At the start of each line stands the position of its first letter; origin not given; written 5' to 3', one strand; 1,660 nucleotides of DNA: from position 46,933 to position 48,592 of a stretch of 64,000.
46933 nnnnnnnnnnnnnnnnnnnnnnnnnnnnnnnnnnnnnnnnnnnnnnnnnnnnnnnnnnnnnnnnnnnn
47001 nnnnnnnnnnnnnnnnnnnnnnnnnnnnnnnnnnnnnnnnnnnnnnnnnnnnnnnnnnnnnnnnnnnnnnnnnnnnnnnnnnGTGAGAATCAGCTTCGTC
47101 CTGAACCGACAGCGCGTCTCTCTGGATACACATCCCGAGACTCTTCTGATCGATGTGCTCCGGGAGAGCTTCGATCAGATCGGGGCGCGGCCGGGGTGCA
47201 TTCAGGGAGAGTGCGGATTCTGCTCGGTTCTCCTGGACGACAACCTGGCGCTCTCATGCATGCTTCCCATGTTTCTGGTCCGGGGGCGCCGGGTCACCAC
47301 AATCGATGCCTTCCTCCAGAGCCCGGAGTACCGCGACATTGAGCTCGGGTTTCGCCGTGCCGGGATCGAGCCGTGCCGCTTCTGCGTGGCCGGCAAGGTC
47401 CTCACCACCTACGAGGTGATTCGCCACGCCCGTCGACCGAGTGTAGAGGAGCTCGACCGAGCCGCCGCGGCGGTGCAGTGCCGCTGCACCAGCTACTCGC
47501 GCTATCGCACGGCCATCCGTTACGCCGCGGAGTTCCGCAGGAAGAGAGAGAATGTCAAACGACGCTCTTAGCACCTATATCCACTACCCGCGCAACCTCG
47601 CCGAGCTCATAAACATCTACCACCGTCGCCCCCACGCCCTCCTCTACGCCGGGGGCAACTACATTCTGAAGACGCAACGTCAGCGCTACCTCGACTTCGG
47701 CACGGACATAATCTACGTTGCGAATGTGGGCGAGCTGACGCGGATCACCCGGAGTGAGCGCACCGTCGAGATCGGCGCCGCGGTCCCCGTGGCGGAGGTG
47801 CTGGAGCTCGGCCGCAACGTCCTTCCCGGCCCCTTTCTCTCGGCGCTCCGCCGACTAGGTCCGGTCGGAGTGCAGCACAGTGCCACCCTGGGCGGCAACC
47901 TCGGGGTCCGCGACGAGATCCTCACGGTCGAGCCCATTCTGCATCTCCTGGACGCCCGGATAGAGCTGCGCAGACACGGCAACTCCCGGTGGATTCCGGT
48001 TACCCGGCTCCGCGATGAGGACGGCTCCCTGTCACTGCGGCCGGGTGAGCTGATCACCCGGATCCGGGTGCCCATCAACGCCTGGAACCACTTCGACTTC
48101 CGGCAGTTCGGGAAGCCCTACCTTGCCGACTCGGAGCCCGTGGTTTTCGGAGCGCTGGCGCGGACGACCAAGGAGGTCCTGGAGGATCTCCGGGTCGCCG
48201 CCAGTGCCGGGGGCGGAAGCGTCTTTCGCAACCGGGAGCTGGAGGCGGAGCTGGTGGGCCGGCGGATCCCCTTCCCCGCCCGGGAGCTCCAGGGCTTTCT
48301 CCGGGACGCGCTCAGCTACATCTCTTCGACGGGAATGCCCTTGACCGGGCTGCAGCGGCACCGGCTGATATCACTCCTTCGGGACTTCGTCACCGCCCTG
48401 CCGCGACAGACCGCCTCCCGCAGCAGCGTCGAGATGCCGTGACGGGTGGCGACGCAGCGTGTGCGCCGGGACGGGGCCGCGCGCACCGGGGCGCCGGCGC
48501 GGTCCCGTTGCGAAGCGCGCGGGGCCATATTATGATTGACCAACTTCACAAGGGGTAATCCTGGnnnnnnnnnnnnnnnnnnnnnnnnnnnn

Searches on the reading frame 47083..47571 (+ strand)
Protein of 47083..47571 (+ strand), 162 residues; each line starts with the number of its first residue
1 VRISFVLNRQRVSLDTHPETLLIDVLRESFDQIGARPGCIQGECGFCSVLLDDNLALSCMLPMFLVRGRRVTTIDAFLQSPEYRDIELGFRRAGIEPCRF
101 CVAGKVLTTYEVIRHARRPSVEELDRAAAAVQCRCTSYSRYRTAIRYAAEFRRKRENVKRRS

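Call 44: search_protein_families(library=pfam, max_evalue=0.00001, proteins=[window:47083-47571:+])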
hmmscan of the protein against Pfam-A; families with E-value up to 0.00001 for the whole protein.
window:47083-47571:+ (162 aa): 1 family
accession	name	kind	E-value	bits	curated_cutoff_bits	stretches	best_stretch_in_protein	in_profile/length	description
PF01799.25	Fer2_2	-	6.7e-11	42.6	30.3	1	82-146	10-75/75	[2Fe-2S] binding domain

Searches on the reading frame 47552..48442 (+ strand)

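Call 44: search_protein_families(library=pfam, max_evalue=0.00001, proteins=[window:47552-48442:+])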
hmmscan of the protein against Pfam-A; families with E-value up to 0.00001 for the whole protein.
window:47552-48442:+ (296 aa): 1 family
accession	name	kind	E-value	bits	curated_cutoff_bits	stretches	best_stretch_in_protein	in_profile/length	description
PF00941.27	FAD_binding_5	-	1.3e-25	90.6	27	1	10-174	5-168/170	FAD binding domain in molybdopterin dehydrogenase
